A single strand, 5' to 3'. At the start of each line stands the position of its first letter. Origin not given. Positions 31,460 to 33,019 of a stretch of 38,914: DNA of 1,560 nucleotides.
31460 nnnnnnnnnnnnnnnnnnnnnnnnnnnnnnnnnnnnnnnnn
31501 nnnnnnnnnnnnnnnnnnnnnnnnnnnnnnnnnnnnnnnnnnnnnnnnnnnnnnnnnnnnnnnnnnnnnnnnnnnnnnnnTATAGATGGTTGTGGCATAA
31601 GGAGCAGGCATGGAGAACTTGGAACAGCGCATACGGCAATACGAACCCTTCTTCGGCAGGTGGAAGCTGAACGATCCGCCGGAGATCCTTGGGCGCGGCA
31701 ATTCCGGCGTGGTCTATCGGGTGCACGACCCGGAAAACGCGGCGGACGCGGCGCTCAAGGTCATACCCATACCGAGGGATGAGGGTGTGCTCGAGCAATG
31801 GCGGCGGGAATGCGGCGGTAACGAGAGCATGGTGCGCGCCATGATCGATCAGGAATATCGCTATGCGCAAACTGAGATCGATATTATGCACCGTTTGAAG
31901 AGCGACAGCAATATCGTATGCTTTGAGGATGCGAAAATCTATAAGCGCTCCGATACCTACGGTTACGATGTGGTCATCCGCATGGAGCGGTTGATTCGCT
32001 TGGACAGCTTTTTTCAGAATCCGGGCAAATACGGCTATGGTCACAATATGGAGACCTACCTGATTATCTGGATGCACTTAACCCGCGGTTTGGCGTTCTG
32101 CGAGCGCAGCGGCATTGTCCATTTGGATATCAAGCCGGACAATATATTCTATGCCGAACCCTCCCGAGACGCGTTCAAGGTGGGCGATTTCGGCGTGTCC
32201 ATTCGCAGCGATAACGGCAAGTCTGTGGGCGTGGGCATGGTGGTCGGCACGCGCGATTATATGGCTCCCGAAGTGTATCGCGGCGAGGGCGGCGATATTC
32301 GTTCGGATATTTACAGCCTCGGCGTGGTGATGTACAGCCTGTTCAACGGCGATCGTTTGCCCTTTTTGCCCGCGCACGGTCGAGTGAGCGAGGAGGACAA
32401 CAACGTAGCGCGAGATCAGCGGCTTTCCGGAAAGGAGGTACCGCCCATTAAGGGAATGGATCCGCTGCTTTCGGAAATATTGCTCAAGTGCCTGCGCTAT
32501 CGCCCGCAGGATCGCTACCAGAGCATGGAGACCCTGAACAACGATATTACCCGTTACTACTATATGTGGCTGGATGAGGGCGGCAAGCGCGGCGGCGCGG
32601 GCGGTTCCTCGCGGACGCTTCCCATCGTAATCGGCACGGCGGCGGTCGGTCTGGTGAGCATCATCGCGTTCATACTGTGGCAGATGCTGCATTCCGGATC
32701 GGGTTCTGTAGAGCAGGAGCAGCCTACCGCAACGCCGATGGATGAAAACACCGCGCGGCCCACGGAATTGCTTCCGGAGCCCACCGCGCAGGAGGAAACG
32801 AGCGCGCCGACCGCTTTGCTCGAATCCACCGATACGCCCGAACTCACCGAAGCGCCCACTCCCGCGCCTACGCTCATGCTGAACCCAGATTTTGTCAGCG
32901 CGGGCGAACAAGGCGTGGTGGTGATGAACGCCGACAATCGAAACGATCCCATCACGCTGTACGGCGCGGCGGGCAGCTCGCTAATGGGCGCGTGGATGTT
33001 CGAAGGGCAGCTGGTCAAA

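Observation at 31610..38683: Giant non-RD Hanks kinase without PASTA domains; possibly an active counterpart of the missing EssB pseudokinase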

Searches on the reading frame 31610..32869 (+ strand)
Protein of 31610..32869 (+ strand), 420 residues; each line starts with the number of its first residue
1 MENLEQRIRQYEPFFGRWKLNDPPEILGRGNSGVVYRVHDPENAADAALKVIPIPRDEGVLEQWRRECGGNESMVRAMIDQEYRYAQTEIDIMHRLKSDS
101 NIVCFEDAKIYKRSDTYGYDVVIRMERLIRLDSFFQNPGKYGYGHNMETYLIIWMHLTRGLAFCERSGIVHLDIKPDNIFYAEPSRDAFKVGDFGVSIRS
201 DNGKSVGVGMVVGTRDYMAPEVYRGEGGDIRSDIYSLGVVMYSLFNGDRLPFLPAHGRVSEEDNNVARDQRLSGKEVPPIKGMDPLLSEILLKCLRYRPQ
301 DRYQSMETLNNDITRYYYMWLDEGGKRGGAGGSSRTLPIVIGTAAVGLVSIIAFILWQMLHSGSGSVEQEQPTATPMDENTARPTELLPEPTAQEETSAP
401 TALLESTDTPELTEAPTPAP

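Call 8: search_solved_structures(query=window:31610-32680:+, max_evalue=10, show_alignments=2)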
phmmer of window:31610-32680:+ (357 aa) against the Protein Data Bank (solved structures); distinct sequences matched with E-value up to 10: 2621 (the best 60 are shown).
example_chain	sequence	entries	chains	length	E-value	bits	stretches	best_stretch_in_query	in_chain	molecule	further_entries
3f69_A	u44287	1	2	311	3.6e-22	82.1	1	159-317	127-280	Serine/threonine-protein kinase pknB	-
3ori_A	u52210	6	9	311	3.6e-22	82.1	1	159-317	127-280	Serine/threonine protein kinase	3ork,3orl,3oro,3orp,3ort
3f61_A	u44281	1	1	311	4.2e-22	81.8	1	159-317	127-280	Serine/threonine-protein kinase pknB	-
6i2p_A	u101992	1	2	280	4.2e-22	81.8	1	159-316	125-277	Serine/threonine-protein kinase PknB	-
6b2p_A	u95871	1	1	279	1e-21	80.5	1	159-316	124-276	Serine/threonine-protein kinase PknB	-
5u94_A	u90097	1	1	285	1.1e-21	80.5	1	159-316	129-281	Serine/threonine-protein kinase PknB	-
3orm_A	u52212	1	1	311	1.1e-21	80.5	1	159-317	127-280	Serine/threonine protein kinase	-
1mru_A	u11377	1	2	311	1.2e-21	80.4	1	159-317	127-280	Probable serine/threonine-protein kinase pknB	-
1o6y_A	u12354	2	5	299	1.3e-21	80.2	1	159-316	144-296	SERINE/THREONINE-PROTEIN KINASE PKNB | Probable serine/threonine-protein kinase pknB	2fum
4ow8_A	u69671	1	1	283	4.5e-14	55.4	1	155-253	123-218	Serine/threonine-protein kinase PknA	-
9tmq_A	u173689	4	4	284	4.5e-14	55.4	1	155-253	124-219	Serine/threonine-protein kinase PknA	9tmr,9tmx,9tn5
6b2q_A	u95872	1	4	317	5.9e-14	55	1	156-253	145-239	Serine/threonine-protein kinase PknA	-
4x3f_A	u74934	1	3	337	7e-14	54.8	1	155-253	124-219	Serine/threonine-protein kinase PknA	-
4jg8_A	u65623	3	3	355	1.6e-13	53.6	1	76-253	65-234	Ribosomal protein S6 kinase alpha-3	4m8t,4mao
2w4o_A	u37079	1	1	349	1.9e-13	53.4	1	141-252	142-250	CALCIUM/CALMODULIN-DEPENDENT PROTEIN KINASE TYPE IV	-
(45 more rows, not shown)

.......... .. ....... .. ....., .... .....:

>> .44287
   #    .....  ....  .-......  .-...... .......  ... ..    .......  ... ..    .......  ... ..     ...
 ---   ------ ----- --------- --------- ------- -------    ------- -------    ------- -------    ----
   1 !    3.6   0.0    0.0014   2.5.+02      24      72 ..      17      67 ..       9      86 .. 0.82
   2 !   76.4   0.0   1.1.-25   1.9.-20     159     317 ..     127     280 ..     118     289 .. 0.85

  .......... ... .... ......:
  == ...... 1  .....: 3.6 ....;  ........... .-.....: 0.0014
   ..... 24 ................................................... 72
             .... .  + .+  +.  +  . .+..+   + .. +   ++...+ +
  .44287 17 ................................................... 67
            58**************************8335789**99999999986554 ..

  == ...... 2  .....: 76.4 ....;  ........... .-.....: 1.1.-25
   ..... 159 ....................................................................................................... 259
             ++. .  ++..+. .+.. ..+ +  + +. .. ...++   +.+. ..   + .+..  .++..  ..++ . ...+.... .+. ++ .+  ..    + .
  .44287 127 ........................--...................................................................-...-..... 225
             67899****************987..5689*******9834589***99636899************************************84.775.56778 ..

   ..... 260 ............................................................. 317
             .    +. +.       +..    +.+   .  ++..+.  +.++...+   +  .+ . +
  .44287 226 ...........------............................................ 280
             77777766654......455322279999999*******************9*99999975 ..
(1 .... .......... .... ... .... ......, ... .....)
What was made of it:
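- The best PDB sequence match is PknB (call 8).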

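Call 11: find_homologous_proteins(query=window:31610-32869:+, max_evalue=1e-10)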
Query window:31610-32869:+ (420 aa): 1456 proteins with E <= 1e-10 among 8000 candidates; the best 120 are listed.
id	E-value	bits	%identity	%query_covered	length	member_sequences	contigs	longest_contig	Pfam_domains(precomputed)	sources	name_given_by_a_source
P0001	9.0e-118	412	58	75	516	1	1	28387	PF07714.24,PF00069.32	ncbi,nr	ncbi:MAG: serine/threonine protein kinase [Clostridia bacterium]|nr:serine/threonine protein kinase 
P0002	4.4e-108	380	54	75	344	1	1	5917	PF07714.24,PF00069.32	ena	-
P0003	1.3e-107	378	56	75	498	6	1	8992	PF07714.24,PF00069.32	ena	-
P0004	4.2e-106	373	59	66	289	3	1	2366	PF07714.24,PF00069.32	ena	-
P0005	2.5e-104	368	63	61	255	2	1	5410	PF07714.24,PF00069.32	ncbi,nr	ncbi:MAG: protein kinase, partial [Clostridia bacterium]|nr:protein kinase [Clostridia bacterium]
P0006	9.4e-91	323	50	75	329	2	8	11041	PF07714.24,PF00069.32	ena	-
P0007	8.6e-90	320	59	61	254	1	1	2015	PF07714.24,PF00069.32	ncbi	-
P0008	1.7e-50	190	38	74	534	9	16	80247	PF07714.24,PF00069.32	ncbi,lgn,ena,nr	ncbi:MAG: serine/threonine protein kinase [Clostridia bacterium]|nr:serine/threonine protein kinase 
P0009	5.1e-49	185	38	74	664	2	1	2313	PF07714.24,PF00069.32,PF14531.13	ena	-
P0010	1.6e-48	184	36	72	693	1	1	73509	PF07714.24,PF23598.2,PF00069.32,PF13516.13,PF14580.13,PF00560.40,PF12799.14,PF13855.13,PF23211.1,PF23952.2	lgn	-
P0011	2.3e-48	183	37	74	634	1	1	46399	PF07714.24,PF00069.32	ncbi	-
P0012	1.0e-47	181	34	75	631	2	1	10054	PF07714.24,PF00069.32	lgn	-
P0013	7.3e-46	175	37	80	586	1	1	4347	PF07714.24,PF00069.32,PF22359.3,PF02368.25,PF26918.1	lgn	-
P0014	3.2e-45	173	34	74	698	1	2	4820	PF07714.24,PF00069.32,PF19789.7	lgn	-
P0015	7.4e-45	172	35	73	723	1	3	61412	PF07714.24,PF00069.32,PF18551.7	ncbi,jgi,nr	ncbi:MAG: hypothetical protein E7404_04560 [Ruminococcaceae bacterium]|nr:hypothetical protein [Osci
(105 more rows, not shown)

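Call 12: find_encoding_contigs(protein=P0001, flank=10000, max_places=3)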
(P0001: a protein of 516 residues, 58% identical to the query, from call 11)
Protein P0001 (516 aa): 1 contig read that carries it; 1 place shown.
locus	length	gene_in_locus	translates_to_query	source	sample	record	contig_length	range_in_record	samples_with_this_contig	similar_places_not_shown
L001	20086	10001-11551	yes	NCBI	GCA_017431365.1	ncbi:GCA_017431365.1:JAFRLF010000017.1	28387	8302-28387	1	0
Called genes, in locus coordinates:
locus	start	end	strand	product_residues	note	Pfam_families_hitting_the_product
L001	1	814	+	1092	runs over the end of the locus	PF13519:VWA_2, PF17936:Big_6, PF00498:FHA, PF16697:Yop-YscD_cpl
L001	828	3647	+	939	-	-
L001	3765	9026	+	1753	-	PF17936:Big_6 (faint)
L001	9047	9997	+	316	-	PF00481:PP2C, PF13672:PP2C_2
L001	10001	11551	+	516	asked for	PF00069:Pkinase, PF07714:PK_Tyr_Ser-Thr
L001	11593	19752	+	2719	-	PF00069:Pkinase, PF07714:PK_Tyr_Ser-Thr, PF17936:Big_6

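Call 13: find_encoding_contigs(protein=P0008, flank=10000, max_places=3)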
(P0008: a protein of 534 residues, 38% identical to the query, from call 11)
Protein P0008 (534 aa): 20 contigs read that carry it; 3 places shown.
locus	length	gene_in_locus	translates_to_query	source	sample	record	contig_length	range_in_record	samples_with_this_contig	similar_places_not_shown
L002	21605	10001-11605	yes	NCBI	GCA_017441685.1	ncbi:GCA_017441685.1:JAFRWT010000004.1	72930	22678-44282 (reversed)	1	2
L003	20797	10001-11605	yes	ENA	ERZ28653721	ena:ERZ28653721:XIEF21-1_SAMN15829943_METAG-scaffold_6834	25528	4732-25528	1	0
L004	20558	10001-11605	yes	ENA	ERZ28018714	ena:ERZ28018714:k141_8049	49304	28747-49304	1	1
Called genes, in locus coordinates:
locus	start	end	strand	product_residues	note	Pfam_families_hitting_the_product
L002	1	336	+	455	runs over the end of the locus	PF03237:Terminase_6N, PF04466:Terminase_3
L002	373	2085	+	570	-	PF16510:P22_portal, PF23899:SU10_portal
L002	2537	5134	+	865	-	PF02739:5_3_exonuc_N, PF01367:5_3_exonuc, PF01612:DNA_pol_A_exo1 (weak), PF22619:DNA_polI_exo1, PF00476:DNA_pol_A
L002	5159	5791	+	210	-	PF01121:CoaE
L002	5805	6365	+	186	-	PF01464:SLT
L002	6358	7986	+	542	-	PF00496:SBP_bac_5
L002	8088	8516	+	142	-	-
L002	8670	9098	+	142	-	-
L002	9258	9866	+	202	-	-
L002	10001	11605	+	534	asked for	PF00069:Pkinase, PF07714:PK_Tyr_Ser-Thr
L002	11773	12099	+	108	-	-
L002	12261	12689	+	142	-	-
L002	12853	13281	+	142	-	-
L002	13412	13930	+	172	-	-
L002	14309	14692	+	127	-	PF03061:4HBT (weak)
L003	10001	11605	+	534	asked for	PF00069:Pkinase, PF07714:PK_Tyr_Ser-Thr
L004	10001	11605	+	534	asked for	PF00069:Pkinase, PF07714:PK_Tyr_Ser-Thr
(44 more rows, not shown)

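Call 15: find_related_loci(query=A1, collection=genome_contigs, flank=10000)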
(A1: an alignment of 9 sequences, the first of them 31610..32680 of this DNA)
Query A1 (357 aa) in genome_contigs; peptide patterns used: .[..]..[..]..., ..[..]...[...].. (x = any residue, [..] = any of these).
600 stretches matched a pattern (row limit reached: there are more); 558 encode a relative of the query (tblastn E <= 1e-3); the best 80 are kept; 80 distinct loci.
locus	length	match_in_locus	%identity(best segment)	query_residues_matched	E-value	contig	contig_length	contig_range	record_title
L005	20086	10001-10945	58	1-316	6e-121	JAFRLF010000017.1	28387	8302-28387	MAG: Clostridia bacterium isolate RGIG2571 Goat_Jejunum.Co__c104882, whole genome shotgun sequence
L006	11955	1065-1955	38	9-315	2e-52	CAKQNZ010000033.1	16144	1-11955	MAG: uncultured Clostridia bacterium isolate REFINED_METABAT215_TOP10_CONTIGS_1500_ASSEMBLY_K77_MERGED__Hadza_MoBio_hadz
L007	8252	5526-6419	36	6-313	2e-51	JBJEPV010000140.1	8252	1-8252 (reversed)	MAG: Candidatus Fimenecus sp. isolate FUKU07_bin.003 NODE_3646_length_8252_cov_6.956691, whole genome shotgun sequence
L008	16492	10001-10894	36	8-315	2e-51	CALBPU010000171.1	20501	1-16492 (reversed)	MAG TPA_asm: uncultured Fretibacterium sp. isolate ERR1278072_bin.130_CONCOCT_v1.1_MAG genome assembly, contig: ERZ84237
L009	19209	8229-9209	35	1-338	4e-50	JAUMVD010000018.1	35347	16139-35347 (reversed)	MAG: Bacillota bacterium isolate S12M_St_13 NODE_562_length_35347_cov_16.234671, whole genome shotgun sequence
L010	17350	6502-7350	38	26-315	6e-50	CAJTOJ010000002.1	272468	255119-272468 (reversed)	MAG TPA_asm: uncultured Acetatifactor sp. isolate MGBC105242 genome assembly, contig: MGBC105242.2, whole genome shotgun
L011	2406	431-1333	34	9-318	8e-50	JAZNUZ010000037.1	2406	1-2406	MAG: Acutalibacteraceae bacterium isolate T1900044792_TS20190258.MAGScoT_cleanbin_000039 SGB_2659_k141_2076783, whole ge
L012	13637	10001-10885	35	9-313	4e-49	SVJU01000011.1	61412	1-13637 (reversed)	MAG: Oscillospiraceae bacterium isolate SIG443 NODE_11742_length_61412_cov_2.144685, whole genome shotgun sequence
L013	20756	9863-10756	35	8-316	7e-49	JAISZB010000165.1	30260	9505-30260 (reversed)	MAG: Clostridiales bacterium isolate Nc350_bin65 k119_735049, whole genome shotgun sequence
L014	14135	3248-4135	34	8-313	1e-48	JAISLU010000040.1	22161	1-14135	MAG: Synergistaceae bacterium isolate Im510_bin125 k119_1847617, whole genome shotgun sequence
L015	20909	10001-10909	34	5-318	1e-45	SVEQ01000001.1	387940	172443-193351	MAG: Lachnospiraceae bacterium isolate SIG310 NODE_21_length_387940_cov_24.560430, whole genome shotgun sequence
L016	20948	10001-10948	34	8-313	1e-45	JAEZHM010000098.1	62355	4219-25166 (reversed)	MAG: Bacillota bacterium isolate OH_CDB_136 k127_32377, whole genome shotgun sequence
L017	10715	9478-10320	37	27-313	3e-45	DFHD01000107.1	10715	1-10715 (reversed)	MAG TPA_asm: Lachnospiraceae bacterium UBA3732 UBA3732_contig_85851, whole genome shotgun sequence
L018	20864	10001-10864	35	8-305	5e-45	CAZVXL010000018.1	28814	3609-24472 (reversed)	MAG TPA_asm: uncultured Lachnospiraceae bacterium isolate SRP313737_co1_119 genome assembly, contig: NODE_2578_length_28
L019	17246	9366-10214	35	26-316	4e-45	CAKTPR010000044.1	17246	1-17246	MAG: uncultured Oscillospiraceae bacterium isolate REFINED_METABAT215_TOP10_CONTIGS_1500_ASSEMBLY_K77_MERGED__Hadza_MoBi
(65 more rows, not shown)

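Call 29: search_protein_families(library=pfam, proteins=[window:31610-32680:+], max_evalue=10)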
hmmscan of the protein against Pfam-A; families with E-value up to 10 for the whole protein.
window:31610-32680:+ (357 aa): 4 families
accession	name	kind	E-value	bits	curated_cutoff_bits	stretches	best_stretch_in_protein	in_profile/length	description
PF00069.31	Pkinase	-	1.3e-34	120.2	31.7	1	25-311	5-260/263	Protein kinase domain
PF07714.23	PK_Tyr_Ser-Thr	-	5.5e-18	65.6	23.1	1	83-304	45-250/258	Protein tyrosine and serine/threonine kinase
PF17667.7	Pkinase_fungal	-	0.023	13.9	24.1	1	165-237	304-379/387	Fungal protein kinase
PF14531.12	Kinase-like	-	0.22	11.2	25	1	161-228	158-218/289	Kinase-like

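Call 36: predict_structure(alignment_id=A2)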
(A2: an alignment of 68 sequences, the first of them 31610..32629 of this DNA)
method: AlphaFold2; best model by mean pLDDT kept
length: 340 residues; sequences in the alignment: 68
mean_pLDDT: 92.7   pTM: 0.90
mean pLDDT of the five models: 92.7, 92.0, 91.8, 91.6, 91.3
residues with pLDDT >= 90: 293; 70-90: 28; 50-70: 7; < 50: 12
segments of 3 or more residues with pLDDT < 50: 329-340
pLDDT, mean of each block of 10 residues (from residue 1): 92 97 96 95 97 94 96 96 93 95 97 94 97 97 96 98 97 97 94 84 67 92 95 98 97 95 97 98 97 99 98 98 76 39
secondary structure, 60 per line:
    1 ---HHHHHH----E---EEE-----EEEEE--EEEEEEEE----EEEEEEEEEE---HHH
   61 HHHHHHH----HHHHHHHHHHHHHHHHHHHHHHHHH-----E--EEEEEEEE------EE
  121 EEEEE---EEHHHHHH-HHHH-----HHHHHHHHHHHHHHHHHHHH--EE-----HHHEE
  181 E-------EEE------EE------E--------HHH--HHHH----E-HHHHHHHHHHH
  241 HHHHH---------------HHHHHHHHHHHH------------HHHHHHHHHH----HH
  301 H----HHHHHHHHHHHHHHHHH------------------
elements in order: H4-9 E18-20 E26-30 E33-40 E45-54 H58-67 H72-96 E105-112 E119-125 H131-136 H138-141 H147-166 E179-181 E189-191 H220-223 H230-245 H261-272 H285-294 H306-322

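Call 38: fold_search(model_id=the predicted structure, library=pdb)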
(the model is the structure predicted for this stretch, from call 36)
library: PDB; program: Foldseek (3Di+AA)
matches with E <= 10: 1999; with E <= 0.001: 1999
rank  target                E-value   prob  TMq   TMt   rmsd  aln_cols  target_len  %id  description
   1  8uso_B                6.3e-17  1.00  0.61  0.49  11.2       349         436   19  Full-length human CaMKII delta holoenzyme (released 2024-03-27)
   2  5vlo_B                1.0e-16  1.00  0.68  0.78   4.0       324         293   20  The structure of human CamKII with bound inhibitor (released 2017-08-23)
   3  2vz6_B                1.5e-16  1.00  0.66  0.76   3.8       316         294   20  Structure of human calcium calmodulin dependent protein kinase type II alpha (CAMK2A) in complex with Indirubin E804 (released 2008-08-26)
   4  5u6y_A                1.5e-16  1.00  0.66  0.50  10.0       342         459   20  Pseudo-atomic model of the CaMKIIa holoenzyme. (released 2017-06-21)
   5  3kk8                  1.8e-16  1.00  0.62  0.73   7.7       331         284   20  CaMKII Substrate Complex A (released 2010-02-09)
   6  2y7j_B                2.6e-16  1.00  0.62  0.75   4.6       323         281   19  Structure of human phosphorylase kinase, gamma 2 (released 2011-02-09)
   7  2y7j_D                2.8e-16  1.00  0.64  0.76   4.6       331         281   19  Structure of human phosphorylase kinase, gamma 2 (released 2011-02-09)
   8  7b56_B                3.4e-16  1.00  0.63  0.71   8.9       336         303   19  Crystal structure of CaMKII-actinin complex bound to AMPPNP (released 2022-06-22)
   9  7uis_A                4.1e-16  1.00  0.63  0.79   4.3       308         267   21  Cocrystal structure of human CaMKII-alpha (CAMK2A)kinase domain and GluN2B(S1303D) (released 2022-04-06)
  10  8r4v_C                5.0e-16  1.00  0.63  0.67   8.9       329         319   21  Structure of Salt-inducible kinase 3 in complex with inhibitor (released 2024-03-27)
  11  8zml_A                5.6e-16  1.00  0.65  0.73   6.0       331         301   20  Structure of TNIK with inhibitor (released 2025-05-28)
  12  7b55_B                6.3e-16  1.00  0.68  0.74   4.2       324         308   20  Crystal structure of CaMKII-actinin complex bound to MES (released 2022-06-22)
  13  8r4v_B                6.6e-16  1.00  0.65  0.70   5.9       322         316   21  Structure of Salt-inducible kinase 3 in complex with inhibitor (released 2024-03-27)
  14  2wel_A                6.6e-16  1.00  0.64  0.71   8.5       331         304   20  Crystal structure of SU6656-bound calcium/calmodulin-dependent protein kinase II delta in complex with calmodulin (released 2009-04-14)
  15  7xzr_A                8.2e-16  1.00  0.63  0.71   6.5       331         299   21  Crystal structure of TNIK-AMPPNP-thiopeptide TP15 complex (released 2022-10-26)
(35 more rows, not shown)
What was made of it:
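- On Hanks-type (eukaryotic-like) Ser/Thr protein kinase: AF2 pLDDT 92.7 and pTM 0.90 (call 36); Foldseek E about 1e-16 to CaMKII, Aurora and other kinases (call 38)
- Checked: The AF2 model of aa 1-340 has mean pLDDT 92.7 and a canonical bilobal kinase fold (calls 36, 38).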

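Call 65: search_protein_families(library=ncbifam, proteins=[window:31610-32680:+], max_evalue=0.01)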
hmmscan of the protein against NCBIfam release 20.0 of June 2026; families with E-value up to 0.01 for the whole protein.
window:31610-32680:+ (357 aa): 11 families
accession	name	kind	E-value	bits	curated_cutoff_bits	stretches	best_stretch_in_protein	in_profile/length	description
NF033483.0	PknB_PASTA_kin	equivalog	2.6e-27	96.1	450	1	152-316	111-268/563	Stk1 family PASTA domain-containing Ser/Thr kinase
NF047741.1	antiphage_MADS6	equivalog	1.3e-23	83.4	460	2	83-315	239-459/612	methylation-associated defense system protein kinase MAD6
NF009651.0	PRK13184.1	equivalog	4.7e-22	77.8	839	1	146-316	111-290/932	serine/threonine-protein kinase PknD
NF052427.1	StpK7MSMEG_1200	equivalog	1.9e-18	66.3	900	1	160-315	120-267/601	serine/threonine protein kinase StpK7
TIGR03903.1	TOMM_kin_cyc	equivalog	6.7e-12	44.1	705.75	1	160-340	91-272/1267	TOMM system kinase/cyclase fusion protein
NF033442.0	BREX_PglW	equivalog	3.6e-09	34.9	990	1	214-310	391-480/1391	BREX system serine/threonine kinase PglW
NF038150.1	lanthi_synth_IV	equivalog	4.5e-09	35.2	650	1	147-313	297-453/851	class IV lanthionine synthetase LanL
NF043056.1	T4SS_LegK1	equivalog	4.9e-08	32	550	1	168-248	209-287/516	Dot/Icm T4SS effector kinase LegK1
NF053615.1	SerThrKinAfsKStmc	equivalog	1.7e-06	27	1300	1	164-245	128-207/809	protein serine/threonine kinase AfsK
NF041408.1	XopAU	subfamily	1.6e-05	24.7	450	1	160-240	340-410/498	XopAU family type III secretion system effector serine/threonine kinase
NF038151.1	lanthi_synth_III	equivalog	0.001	17.6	575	1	148-245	336-423/833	class III lanthionine synthetase LanKC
